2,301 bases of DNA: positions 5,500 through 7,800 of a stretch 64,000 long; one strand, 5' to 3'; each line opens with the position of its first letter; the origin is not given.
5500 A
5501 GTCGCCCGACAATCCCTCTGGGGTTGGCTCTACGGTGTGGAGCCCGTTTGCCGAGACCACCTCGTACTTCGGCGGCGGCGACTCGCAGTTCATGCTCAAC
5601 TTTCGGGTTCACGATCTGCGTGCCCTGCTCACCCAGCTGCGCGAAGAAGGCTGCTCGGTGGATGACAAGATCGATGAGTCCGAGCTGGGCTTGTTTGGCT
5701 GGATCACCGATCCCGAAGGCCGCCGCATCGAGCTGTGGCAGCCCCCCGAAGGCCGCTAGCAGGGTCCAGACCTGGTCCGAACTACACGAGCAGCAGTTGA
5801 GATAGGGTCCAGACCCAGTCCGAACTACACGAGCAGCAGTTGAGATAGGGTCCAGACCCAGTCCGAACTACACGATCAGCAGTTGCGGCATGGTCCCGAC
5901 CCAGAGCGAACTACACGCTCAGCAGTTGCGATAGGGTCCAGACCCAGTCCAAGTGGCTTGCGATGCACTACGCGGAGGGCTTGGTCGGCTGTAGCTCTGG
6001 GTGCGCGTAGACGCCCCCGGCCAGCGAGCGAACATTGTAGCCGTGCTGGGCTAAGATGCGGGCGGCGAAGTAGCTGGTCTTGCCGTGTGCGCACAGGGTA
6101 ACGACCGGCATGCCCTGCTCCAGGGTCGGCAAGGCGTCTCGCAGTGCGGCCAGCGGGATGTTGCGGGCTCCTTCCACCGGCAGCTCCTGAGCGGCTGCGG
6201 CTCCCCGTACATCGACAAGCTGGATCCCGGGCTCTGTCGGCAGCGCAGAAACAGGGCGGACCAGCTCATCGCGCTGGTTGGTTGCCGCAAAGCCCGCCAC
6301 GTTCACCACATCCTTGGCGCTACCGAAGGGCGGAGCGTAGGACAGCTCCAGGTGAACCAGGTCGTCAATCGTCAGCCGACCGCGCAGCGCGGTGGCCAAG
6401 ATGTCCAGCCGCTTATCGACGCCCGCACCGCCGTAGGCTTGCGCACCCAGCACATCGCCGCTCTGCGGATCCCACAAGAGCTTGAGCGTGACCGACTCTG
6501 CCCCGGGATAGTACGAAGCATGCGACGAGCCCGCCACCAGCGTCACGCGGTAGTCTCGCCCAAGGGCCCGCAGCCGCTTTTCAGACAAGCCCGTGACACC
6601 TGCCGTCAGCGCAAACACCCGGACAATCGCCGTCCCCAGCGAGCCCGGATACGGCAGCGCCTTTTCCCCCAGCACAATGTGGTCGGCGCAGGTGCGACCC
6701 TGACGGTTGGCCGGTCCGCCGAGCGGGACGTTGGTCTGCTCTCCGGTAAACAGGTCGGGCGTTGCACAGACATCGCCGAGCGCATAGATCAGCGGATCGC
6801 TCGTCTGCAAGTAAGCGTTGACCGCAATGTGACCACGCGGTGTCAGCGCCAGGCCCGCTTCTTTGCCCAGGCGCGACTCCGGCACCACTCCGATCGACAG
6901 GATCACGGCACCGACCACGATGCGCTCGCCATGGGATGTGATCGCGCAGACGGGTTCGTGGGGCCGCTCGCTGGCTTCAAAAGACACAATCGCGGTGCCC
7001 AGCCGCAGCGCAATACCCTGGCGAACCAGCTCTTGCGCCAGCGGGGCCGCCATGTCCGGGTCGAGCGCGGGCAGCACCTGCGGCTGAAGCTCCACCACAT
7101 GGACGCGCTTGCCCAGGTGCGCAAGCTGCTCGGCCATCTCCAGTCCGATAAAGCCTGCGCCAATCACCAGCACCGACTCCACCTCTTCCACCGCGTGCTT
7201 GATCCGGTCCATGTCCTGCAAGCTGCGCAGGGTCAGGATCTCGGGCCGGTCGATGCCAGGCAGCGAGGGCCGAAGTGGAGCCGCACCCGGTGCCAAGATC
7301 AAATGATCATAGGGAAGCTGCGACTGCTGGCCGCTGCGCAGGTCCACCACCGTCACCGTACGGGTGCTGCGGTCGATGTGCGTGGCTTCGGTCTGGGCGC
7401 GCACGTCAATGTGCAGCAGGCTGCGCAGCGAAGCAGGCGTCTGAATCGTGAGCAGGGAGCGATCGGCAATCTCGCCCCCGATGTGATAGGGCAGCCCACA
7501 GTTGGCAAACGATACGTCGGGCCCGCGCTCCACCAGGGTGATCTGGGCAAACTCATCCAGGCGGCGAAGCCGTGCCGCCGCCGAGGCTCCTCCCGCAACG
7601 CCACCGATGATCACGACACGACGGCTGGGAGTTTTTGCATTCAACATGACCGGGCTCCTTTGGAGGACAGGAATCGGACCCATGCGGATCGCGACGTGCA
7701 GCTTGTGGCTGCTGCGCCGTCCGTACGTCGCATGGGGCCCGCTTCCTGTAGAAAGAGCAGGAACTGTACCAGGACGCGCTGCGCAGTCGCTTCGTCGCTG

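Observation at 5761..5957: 43-bp tandem repeat array with embedded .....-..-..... palindromes between convergent genes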

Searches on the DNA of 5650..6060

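Call 22: search_rna_families(source=window, start=5650, end=6060, threshold=evalue, max_evalue=10)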
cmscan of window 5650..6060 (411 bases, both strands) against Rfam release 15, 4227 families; matches with E-value up to 10: 6.
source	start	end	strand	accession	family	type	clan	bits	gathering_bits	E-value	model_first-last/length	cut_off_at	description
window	5792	5872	-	RF00974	mir-607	Gene; miRNA;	-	17.9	94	1.2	1-91/91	no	mir-607 microRNA precursor family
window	5804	5859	-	RF03863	mir-1258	Gene; miRNA;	-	16.3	74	3.3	1-72/72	no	mir-1258 microRNA precursor family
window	5806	5857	-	RF00941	mir-434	Gene; miRNA;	-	15.9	100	3.5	1-81/81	no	mir-434 microRNA precursor family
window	5654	5719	+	RF00067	SNORD15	Gene; snRNA; snoRNA; CD-box;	CL00045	13.4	75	1.3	1-146/146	no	Small nucleolar RNA SNORD15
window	5825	5882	-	RF01151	snoU82P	Gene; snRNA; snoRNA; CD-box;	-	10.6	42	3.3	1-55/55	no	Small nucleolar RNA U82P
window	5782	5821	-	RF01151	snoU82P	Gene; snRNA; snoRNA; CD-box;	-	9.4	42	7.5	12-55/55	no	Small nucleolar RNA U82P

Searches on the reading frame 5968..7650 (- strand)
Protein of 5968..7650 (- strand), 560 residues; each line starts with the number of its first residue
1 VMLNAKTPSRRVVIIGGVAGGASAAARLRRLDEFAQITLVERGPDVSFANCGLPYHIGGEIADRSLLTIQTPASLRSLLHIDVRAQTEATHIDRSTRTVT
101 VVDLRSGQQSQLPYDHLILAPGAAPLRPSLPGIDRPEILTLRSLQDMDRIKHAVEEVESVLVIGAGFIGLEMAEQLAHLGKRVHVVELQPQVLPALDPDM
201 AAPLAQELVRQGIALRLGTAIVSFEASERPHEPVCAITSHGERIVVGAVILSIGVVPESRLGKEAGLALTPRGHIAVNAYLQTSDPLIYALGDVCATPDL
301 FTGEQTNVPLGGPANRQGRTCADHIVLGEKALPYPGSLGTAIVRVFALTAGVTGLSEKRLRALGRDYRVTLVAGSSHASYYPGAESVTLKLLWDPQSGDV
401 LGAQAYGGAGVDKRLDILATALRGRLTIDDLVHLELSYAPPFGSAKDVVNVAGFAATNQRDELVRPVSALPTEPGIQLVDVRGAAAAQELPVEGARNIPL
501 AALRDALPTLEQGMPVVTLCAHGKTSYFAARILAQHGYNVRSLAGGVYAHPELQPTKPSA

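Call 33: search_protein_families(library=pfam, proteins=[window:5968-7650:-])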
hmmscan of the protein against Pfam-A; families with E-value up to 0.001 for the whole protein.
window:5968-7650:- (560 aa): 12 families
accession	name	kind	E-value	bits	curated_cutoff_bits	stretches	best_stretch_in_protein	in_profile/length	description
PF07992.20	Pyr_redox_2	-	4.7e-61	207.2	26.1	1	11-300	2-283/291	Pyridine nucleotide-disulphide oxidoreductase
PF00070.33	Pyr_redox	-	4.2e-22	78.9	22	1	159-228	1-70/82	Pyridine nucleotide-disulphide oxidoreductase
PF02852.28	Pyr_redox_dim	-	4.9e-11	43.3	25.3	1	343-443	4-103/110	Pyridine nucleotide-disulphide oxidoreductase, dimerisation domain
PF00581.25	Rhodanese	-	1.5e-10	41.9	22.2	1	471-548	9-97/102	Rhodanese-like domain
PF01266.30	DAO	-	3.2e-10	40.5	27.9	0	160-189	2-31/353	FAD dependent oxidoreductase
PF13450.12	NAD_binding_8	-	4.1e-08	33.8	21.9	0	162-191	1-30/68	NAD(P)-binding Rossmann-like domain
PF13738.12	Pyr_redox_3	-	1e-05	25.4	30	0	80-278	95-290/305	Pyridine nucleotide-disulphide oxidoreductase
PF01262.27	AlaDh_PNT_C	-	0.00012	22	23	0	159-202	30-73/214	Alanine dehydrogenase/PNT, C-terminal domain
PF00890.30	FAD_binding_2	-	0.00016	21.4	20.4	0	160-191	2-33/414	FAD binding domain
PF13241.12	NAD_binding_7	-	0.00017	22.5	22.1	0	158-189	8-39/104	Putative NAD(P)-binding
PF05834.18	Lycopene_cycl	-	0.0005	19.7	23.4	0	160-192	2-36/380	Lycopene cyclase protein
PF03486.20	HI0933_like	-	0.00055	19.9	50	0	159-192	2-35/244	HI0933-like protein Rossmann domain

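Call 46: find_homologous_proteins(query=window:5968-7650:-, max_evalue=1e-100)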
Query window:5968-7650:- (560 aa): 7964 proteins with E <= 1e-100 among 8000 candidates; the best 120 are listed.
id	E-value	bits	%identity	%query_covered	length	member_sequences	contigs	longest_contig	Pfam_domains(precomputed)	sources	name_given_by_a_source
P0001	0.0e+0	1211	99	100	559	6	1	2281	PF01266.31,PF13450.13,PF02852.29,PF07992.21,PF00070.34,PF00581.26,PF13738.13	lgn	-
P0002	0.0e+0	1049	86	100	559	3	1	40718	PF01266.31,PF13450.13,PF02852.29,PF07992.21,PF00070.34,PF00581.26,PF13738.13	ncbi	-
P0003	0.0e+0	1044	86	99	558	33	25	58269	PF01266.31,PF13450.13,PF02852.29,PF07992.21,PF00070.34,PF00581.26,PF13738.13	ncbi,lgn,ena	-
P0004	0.0e+0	1043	86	99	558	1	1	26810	PF01266.31,PF13450.13,PF02852.29,PF07992.21,PF00070.34,PF00581.26,PF13738.13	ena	-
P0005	9.6e-258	874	74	98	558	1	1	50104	PF01266.31,PF13450.13,PF02852.29,PF07992.21,PF00070.34,PF00581.26,PF13738.13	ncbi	-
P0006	1.2e-255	868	74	98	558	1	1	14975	PF01266.31,PF13450.13,PF02852.29,PF07992.21,PF00070.34,PF00581.26,PF13738.13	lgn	-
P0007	3.5e-250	850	73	97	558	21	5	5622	PF01266.31,PF13450.13,PF02852.29,PF07992.21,PF00070.34,PF00581.26,PF13738.13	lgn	-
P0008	7.5e-250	848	71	95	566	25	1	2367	PF01266.31,PF13450.13,PF02852.29,PF07992.21,PF00070.34,PF00581.26,PF13738.13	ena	-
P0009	4.8e-249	846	72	95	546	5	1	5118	PF01266.31,PF13450.13,PF02852.29,PF07992.21,PF00070.34,PF00581.26,PF13738.13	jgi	jgi:NADPH-dependent 2,4-dienoyl-CoA reductase/sulfur reductase-like enzyme/rhodanese-related sulfurt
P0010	7.2e-249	845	71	98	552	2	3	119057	PF01266.31,PF13450.13,PF02852.29,PF07992.21,PF00070.34,PF00581.26,PF13738.13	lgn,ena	-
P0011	5.6e-246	836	69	99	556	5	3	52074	PF01266.31,PF13450.13,PF02852.29,PF07992.21,PF00070.34,PF13738.13,PF03486.21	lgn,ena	-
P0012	1.5e-245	834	70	99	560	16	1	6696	PF01266.31,PF13450.13,PF02852.29,PF07992.21,PF00070.34,PF00581.26,PF13738.13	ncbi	-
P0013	2.3e-223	761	70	86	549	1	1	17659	PF01266.31,PF13450.13,PF02852.29,PF07992.21,PF00070.34,PF13738.13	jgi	jgi:NADPH-dependent 2,4-dienoyl-CoA reductase/sulfur reductase-like enzyme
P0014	4.2e-216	737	65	92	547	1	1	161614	PF01266.31,PF13450.13,PF02852.29,PF07992.21,PF00070.34,PF00581.26,PF13738.13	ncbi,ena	-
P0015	5.2e-212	724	64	93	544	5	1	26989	PF01266.31,PF13450.13,PF02852.29,PF07992.21,PF00070.34,PF00581.26,PF13738.13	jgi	jgi:NADPH-dependent 2,4-dienoyl-CoA reductase/sulfur reductase-like enzyme/rhodanese-related sulfurt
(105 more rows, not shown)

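Call 47: find_encoding_contigs(protein=P0002, flank=6000, max_places=3)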
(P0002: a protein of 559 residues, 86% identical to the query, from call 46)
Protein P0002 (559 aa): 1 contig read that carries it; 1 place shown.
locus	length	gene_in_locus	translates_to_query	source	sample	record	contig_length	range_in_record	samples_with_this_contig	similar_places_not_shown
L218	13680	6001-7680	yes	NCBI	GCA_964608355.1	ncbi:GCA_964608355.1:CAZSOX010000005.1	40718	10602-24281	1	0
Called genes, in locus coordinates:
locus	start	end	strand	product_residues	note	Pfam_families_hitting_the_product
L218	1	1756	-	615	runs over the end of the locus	PF13522:GATase_6, PF13537:GATase_7, PF00733:Asn_synthase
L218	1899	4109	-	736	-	PF14518:Haem_oxygenas_2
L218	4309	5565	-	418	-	-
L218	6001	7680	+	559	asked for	PF01266:DAO (faint), PF07992:Pyr_redox_2, PF13450:NAD_binding_8 (faint), PF13738:Pyr_redox_3 (faint), PF00070:Pyr_redox, PF02852:Pyr_redox_dim, PF00581:Rhodanese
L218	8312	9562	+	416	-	PF09346:SMI1_KNR4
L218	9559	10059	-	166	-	-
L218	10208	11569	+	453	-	PF00144:Beta-lactamase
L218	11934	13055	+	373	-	PF16148:DUF4856 (weak)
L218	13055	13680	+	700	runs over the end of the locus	PF04116:FA_hydroxylase, PF09375:Peptidase_M75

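Call 48: find_encoding_contigs(protein=P0003, flank=6000, max_places=5)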
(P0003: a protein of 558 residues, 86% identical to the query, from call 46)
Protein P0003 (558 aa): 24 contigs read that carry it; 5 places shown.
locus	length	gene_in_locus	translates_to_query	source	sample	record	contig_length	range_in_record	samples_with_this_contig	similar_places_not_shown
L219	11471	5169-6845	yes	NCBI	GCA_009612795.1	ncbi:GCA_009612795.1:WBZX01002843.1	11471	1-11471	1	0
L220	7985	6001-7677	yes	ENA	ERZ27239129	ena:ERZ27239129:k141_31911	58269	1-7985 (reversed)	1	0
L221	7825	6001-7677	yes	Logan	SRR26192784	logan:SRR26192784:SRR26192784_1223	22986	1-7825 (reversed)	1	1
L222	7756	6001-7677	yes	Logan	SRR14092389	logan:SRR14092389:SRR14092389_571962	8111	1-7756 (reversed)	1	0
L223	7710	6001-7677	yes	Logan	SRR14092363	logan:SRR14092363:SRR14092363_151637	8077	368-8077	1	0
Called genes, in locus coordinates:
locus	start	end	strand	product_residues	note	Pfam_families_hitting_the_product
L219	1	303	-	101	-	?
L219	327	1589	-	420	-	PF02321:OEP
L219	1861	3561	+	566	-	PF00512:HisKA, PF02518:HATPase_c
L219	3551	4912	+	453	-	PF00072:Response_reg, PF13191:AAA_16 (faint), PF00158:Sigma54_activat, PF14532:Sigma54_activ_2, PF07728:AAA_5 (weak), PF00004:AAA (weak), PF25601:AAA_lid_14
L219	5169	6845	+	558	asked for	PF01266:DAO (faint), PF07992:Pyr_redox_2, PF13450:NAD_binding_8 (faint), PF13738:Pyr_redox_3 (faint), PF00070:Pyr_redox, PF02852:Pyr_redox_dim, PF00581:Rhodanese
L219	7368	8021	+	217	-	PF00440:TetR_N, PF17918:TetR_C_15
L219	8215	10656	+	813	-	PF07627:PSCyt3, PF07624:PSD2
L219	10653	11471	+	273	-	?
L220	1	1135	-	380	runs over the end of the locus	PF25973:BSH_CzcB (weak), PF25954:Beta-barrel_RND_2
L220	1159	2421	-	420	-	PF02321:OEP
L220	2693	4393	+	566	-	PF00512:HisKA, PF02518:HATPase_c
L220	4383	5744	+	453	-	PF00072:Response_reg, PF13191:AAA_16 (faint), PF00158:Sigma54_activat, PF14532:Sigma54_activ_2, PF07728:AAA_5 (weak), PF00004:AAA (weak), PF25601:AAA_lid_14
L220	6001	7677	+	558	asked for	PF01266:DAO (faint), PF07992:Pyr_redox_2, PF13450:NAD_binding_8 (faint), PF13738:Pyr_redox_3 (faint), PF00070:Pyr_redox, PF02852:Pyr_redox_dim, PF00581:Rhodanese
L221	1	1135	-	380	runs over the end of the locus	PF25973:BSH_CzcB (weak), PF25954:Beta-barrel_RND_2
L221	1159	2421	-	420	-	PF02321:OEP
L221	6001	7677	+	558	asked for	PF01266:DAO (faint), PF07992:Pyr_redox_2, PF13450:NAD_binding_8 (faint), PF13738:Pyr_redox_3 (faint), PF00070:Pyr_redox, PF02852:Pyr_redox_dim, PF00581:Rhodanese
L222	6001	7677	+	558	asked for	PF01266:DAO (faint), PF07992:Pyr_redox_2, PF13450:NAD_binding_8 (faint), PF13738:Pyr_redox_3 (faint), PF00070:Pyr_redox, PF02852:Pyr_redox_dim, PF00581:Rhodanese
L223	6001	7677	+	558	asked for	PF01266:DAO (faint), PF07992:Pyr_redox_2, PF13450:NAD_binding_8 (faint), PF13738:Pyr_redox_3 (faint), PF00070:Pyr_redox, PF02852:Pyr_redox_dim, PF00581:Rhodanese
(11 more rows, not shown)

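Call 49: find_encoding_contigs(protein=P0005, flank=6000, max_places=3)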
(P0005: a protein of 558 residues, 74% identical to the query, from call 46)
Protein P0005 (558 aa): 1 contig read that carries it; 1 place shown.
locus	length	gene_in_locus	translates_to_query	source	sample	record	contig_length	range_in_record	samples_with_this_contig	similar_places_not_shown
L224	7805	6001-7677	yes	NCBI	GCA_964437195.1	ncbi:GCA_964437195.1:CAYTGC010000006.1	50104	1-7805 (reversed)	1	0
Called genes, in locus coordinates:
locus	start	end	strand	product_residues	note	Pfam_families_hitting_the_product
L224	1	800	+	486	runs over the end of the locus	PF02321:OEP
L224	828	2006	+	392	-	PF25973:BSH_CzcB, PF25954:Beta-barrel_RND_2 (weak), PF25989:YknX_C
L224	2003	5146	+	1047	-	PF00873:ACR_tran, PF03176:MMPL (faint)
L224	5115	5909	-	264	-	PF07638:Sigma70_ECF, PF04542:Sigma70_r2, PF08281:Sigma70_r4_2, PF04545:Sigma70_r4, PF13490:zf-HC2 (weak)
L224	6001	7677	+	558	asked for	PF01266:DAO (faint), PF07992:Pyr_redox_2, PF13450:NAD_binding_8 (faint), PF13738:Pyr_redox_3 (weak), PF00070:Pyr_redox, PF02852:Pyr_redox_dim, PF00581:Rhodanese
